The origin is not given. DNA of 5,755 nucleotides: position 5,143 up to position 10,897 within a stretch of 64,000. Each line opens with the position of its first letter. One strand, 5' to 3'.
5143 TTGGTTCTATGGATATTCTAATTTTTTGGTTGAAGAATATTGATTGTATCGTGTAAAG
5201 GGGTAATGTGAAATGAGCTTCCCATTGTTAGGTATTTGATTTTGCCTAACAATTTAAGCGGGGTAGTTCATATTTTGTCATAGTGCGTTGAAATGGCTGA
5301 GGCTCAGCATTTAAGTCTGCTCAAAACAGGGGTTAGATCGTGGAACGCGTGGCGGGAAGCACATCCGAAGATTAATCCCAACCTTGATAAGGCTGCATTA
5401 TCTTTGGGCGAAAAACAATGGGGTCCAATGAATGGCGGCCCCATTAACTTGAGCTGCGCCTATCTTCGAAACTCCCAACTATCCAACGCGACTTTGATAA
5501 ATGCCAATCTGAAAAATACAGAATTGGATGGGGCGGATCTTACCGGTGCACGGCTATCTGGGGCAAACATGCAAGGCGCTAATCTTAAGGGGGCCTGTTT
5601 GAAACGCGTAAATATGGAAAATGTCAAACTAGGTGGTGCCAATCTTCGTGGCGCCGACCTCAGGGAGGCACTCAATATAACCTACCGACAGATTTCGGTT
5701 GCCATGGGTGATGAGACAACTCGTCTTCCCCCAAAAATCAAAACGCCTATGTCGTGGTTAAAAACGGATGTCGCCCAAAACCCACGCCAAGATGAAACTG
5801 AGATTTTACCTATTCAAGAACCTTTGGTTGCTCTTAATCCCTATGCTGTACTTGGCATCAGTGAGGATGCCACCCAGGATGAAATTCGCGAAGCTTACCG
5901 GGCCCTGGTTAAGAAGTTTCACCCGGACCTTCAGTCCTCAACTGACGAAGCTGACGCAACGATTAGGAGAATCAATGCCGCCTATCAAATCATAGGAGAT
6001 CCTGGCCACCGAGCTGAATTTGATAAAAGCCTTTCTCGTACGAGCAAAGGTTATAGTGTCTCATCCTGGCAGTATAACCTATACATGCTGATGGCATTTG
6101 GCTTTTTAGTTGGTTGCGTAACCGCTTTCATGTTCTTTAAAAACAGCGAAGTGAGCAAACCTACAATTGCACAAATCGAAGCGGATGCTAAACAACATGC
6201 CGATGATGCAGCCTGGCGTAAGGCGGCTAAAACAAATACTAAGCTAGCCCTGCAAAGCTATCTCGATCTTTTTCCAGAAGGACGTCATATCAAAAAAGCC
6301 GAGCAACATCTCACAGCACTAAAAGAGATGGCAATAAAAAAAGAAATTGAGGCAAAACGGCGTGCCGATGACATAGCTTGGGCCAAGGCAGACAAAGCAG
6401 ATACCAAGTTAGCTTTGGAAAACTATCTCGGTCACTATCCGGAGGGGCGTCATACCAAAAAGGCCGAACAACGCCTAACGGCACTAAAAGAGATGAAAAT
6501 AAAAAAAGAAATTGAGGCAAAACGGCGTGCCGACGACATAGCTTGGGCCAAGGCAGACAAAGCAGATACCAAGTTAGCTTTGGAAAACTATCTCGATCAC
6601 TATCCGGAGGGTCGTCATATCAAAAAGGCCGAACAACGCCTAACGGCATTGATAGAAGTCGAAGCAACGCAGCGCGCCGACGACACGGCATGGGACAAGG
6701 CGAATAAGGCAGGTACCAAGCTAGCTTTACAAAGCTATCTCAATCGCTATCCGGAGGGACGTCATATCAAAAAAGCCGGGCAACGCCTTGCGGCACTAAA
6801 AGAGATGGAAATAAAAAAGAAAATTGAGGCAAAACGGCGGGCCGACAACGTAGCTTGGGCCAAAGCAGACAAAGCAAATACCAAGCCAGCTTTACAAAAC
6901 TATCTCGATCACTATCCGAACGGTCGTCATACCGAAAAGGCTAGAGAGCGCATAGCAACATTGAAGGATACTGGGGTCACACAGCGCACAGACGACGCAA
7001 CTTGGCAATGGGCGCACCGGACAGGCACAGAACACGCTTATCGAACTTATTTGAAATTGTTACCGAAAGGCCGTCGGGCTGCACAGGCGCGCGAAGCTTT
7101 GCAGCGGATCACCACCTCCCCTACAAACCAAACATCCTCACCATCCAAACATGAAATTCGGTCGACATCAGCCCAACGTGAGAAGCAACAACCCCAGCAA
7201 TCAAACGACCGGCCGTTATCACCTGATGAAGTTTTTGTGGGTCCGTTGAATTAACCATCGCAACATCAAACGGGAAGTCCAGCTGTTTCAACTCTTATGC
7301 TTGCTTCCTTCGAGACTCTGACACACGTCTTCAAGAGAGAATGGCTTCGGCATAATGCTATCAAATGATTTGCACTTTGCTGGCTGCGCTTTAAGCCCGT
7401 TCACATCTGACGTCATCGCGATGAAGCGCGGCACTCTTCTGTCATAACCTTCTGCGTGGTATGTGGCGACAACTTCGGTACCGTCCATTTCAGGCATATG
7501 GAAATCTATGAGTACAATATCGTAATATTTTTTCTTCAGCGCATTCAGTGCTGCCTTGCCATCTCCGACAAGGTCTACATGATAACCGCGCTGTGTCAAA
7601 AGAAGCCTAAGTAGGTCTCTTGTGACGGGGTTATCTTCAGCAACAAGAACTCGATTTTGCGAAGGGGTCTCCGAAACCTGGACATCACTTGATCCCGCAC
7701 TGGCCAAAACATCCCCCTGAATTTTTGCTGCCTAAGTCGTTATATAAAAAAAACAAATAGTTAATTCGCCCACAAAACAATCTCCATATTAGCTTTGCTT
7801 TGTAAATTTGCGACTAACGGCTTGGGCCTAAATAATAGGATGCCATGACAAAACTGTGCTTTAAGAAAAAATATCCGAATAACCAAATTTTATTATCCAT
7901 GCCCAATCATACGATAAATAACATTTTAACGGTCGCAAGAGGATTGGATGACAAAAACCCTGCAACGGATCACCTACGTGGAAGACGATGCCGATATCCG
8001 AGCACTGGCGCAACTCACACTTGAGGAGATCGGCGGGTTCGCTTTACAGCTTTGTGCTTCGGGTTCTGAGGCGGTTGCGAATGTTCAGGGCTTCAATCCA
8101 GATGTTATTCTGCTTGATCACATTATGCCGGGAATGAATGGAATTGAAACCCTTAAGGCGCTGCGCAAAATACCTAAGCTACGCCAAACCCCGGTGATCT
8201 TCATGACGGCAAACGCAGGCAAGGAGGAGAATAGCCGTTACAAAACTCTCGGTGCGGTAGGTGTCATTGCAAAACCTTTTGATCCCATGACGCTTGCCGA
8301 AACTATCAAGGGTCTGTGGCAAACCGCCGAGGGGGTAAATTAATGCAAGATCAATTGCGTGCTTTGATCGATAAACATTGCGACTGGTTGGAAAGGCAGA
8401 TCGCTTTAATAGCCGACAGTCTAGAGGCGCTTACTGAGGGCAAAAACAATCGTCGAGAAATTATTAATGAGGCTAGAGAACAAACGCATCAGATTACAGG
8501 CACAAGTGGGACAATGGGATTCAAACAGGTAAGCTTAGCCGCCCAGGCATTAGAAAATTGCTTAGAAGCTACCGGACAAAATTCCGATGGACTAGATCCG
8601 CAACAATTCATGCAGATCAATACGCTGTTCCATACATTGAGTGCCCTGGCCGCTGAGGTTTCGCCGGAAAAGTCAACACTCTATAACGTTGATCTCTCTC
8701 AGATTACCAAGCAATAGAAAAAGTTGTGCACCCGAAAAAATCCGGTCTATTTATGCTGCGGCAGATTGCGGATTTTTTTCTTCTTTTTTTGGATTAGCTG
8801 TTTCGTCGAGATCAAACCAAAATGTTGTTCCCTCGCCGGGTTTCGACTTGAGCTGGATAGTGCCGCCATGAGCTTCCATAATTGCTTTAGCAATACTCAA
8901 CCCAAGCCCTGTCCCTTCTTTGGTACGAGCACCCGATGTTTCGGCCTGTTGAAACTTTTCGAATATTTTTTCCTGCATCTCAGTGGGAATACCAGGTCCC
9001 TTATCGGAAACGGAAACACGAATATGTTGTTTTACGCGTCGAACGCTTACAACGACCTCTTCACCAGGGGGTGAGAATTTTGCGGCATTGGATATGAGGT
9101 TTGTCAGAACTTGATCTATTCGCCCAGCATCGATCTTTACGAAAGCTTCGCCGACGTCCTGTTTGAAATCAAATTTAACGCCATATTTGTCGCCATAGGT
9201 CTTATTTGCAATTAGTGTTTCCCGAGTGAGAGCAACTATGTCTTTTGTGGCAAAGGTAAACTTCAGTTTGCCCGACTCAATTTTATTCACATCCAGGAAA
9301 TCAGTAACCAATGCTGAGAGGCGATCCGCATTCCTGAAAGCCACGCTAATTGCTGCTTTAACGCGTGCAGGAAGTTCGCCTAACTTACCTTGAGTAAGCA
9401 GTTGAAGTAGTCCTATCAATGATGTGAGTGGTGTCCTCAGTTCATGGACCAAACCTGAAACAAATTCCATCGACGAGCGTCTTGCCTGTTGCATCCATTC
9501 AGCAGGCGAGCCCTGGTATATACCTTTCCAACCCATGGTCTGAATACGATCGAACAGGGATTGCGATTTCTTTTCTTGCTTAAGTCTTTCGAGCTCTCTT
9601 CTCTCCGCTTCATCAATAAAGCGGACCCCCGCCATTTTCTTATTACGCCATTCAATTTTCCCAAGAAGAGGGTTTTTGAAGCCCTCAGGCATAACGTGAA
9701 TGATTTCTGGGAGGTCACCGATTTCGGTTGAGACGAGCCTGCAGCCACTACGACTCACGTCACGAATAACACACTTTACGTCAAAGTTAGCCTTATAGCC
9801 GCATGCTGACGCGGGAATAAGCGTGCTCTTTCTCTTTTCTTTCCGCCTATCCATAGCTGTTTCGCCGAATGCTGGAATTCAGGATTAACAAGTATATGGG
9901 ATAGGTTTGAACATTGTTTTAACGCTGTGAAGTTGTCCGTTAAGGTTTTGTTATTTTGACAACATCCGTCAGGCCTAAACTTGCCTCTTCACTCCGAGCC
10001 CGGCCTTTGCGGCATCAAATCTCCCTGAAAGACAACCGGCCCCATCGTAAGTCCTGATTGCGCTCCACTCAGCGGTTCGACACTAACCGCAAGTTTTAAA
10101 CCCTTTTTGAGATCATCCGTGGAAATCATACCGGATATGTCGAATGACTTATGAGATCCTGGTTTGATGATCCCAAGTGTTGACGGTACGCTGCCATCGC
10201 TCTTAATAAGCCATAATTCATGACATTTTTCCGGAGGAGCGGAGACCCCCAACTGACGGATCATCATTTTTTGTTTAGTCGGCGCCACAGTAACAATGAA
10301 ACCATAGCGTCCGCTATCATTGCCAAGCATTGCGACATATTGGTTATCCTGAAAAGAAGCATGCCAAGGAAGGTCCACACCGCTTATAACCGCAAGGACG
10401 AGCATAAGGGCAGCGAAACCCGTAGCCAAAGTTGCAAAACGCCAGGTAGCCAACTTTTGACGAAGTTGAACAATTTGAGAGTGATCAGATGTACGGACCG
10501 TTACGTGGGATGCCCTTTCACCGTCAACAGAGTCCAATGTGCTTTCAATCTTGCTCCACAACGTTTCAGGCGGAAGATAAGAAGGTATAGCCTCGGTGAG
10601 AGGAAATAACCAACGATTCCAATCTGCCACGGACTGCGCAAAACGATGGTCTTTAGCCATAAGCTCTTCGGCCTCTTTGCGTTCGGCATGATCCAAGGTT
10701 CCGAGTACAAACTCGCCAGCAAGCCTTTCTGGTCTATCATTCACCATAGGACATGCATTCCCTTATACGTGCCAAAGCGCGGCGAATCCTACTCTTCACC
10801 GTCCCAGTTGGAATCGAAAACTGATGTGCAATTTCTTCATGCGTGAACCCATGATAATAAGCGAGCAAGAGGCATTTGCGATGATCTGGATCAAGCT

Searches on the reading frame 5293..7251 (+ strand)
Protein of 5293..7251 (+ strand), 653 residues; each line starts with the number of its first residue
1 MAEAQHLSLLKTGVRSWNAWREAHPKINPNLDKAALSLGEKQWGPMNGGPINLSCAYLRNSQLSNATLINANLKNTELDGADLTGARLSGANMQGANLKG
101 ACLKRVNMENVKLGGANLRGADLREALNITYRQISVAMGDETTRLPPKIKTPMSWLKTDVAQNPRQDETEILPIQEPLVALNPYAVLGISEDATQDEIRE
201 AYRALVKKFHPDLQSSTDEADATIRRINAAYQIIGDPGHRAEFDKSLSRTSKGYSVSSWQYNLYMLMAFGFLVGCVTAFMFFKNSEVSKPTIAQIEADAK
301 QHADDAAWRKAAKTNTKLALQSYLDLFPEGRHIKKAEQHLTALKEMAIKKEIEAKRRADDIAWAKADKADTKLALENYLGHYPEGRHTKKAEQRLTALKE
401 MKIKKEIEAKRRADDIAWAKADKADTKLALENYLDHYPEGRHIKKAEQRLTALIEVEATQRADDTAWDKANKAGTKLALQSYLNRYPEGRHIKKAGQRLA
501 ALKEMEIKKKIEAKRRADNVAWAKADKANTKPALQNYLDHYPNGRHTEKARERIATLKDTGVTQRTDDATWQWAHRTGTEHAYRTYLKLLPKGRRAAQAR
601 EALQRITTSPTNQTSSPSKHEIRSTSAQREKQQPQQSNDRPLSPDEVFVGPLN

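Call 15: search_protein_families(library=pfam, proteins=[window:5293-7251:+], max_evalue=0.001)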
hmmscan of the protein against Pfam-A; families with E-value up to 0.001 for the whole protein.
window:5293-7251:+ (653 aa): 6 families
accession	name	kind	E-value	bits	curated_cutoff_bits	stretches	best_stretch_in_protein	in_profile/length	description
PF00805.28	Pentapeptide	-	1.4e-19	69.7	20.2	2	52-90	2-40/40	Pentapeptide repeats (8 copies)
PF00226.36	DnaJ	-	1.9e-18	66.8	27.8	1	182-244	1-63/63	DnaJ domain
PF13525.12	YfiO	-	1.2e-11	45.2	25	1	305-408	50-146/203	Outer membrane lipoprotein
PF13599.13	Pentapeptide_4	-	1.6e-06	28.5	38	1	62-123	2-63/78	Pentapeptide repeat region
PF13371.12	TPR_9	-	6.2e-06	26.6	35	0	532-555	50-73/73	Tetratricopeptide repeat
PF13576.12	Pentapeptide_3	-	4.1e-05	24.2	27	0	59-96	7-47/48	Pentapeptide repeats (9 copies)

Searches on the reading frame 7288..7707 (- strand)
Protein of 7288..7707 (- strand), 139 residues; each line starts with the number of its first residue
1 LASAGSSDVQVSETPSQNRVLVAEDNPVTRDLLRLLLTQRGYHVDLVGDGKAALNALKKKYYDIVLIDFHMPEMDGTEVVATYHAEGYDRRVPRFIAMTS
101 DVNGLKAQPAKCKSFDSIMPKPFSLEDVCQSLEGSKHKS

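Call 15: search_protein_families(library=pfam, proteins=[window:7288-7707:-], max_evalue=0.001)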
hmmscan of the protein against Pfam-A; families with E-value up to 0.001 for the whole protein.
window:7288-7707:- (139 aa): 1 family
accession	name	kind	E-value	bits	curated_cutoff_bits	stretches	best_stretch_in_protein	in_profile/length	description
PF00072.30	Response_reg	-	4.2e-19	69.2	30.2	1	20-132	1-110/111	Response regulator receiver domain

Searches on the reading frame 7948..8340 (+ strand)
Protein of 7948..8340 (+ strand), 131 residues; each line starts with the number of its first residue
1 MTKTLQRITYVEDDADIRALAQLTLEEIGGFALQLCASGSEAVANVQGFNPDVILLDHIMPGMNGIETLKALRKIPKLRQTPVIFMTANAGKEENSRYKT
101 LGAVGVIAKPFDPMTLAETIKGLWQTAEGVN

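Call 15: search_protein_families(library=pfam, proteins=[window:7948-8340:+], max_evalue=0.001)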
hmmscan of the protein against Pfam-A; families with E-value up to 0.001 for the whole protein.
window:7948-8340:+ (131 aa): 1 family
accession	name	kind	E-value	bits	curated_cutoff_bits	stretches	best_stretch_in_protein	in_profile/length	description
PF00072.30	Response_reg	-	4.4e-25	88.4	30.2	1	9-120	2-110/111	Response regulator receiver domain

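Call 83: find_encoding_contigs(protein=window:7948-8340:+, flank=10000, max_places=2)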
Protein window:7948-8340:+ (131 aa): no gene with exactly this product is on record in the collection.

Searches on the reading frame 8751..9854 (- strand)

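Call 15: search_protein_families(library=pfam, proteins=[window:8751-9854:-], max_evalue=0.001)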
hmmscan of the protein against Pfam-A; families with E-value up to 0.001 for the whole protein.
window:8751-9854:- (367 aa): 4 families
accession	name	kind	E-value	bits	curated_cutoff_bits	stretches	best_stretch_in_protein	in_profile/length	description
PF02518.31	HATPase_c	-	4.3e-33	114.5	26.4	1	242-352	2-110/111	Histidine kinase-, DNA gyrase B-, and HSP90-like ATPase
PF00512.31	HisKA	-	4.1e-16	59.2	26.9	1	130-195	4-66/66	His Kinase A (phospho-acceptor) domain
PF07238.19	PilZ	-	4.8e-08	33.7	22.5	1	2-91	1-99/102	PilZ domain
PF13581.12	HATPase_c_2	-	0.00072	20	27.4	0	250-329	40-112/127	Histidine kinase-like ATPase domain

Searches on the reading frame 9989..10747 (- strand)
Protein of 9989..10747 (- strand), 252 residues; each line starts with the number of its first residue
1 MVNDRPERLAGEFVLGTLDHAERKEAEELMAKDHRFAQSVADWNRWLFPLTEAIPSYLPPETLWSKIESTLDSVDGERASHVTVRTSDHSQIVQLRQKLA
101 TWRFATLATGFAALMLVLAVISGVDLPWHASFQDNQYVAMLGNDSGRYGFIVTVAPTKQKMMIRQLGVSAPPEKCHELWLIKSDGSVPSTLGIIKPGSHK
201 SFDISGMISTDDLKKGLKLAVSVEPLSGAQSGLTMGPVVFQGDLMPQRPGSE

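Call 15: search_protein_families(library=pfam, proteins=[window:9989-10747:-], max_evalue=0.001)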
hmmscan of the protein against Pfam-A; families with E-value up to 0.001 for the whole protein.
window:9989-10747:- (252 aa): 1 family
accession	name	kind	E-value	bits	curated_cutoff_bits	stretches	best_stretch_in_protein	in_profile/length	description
PF10099.14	RskA_C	-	4.9e-12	46.7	29.4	1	111-230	4-127/135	Anti-sigma-K factor rskA, C-terminal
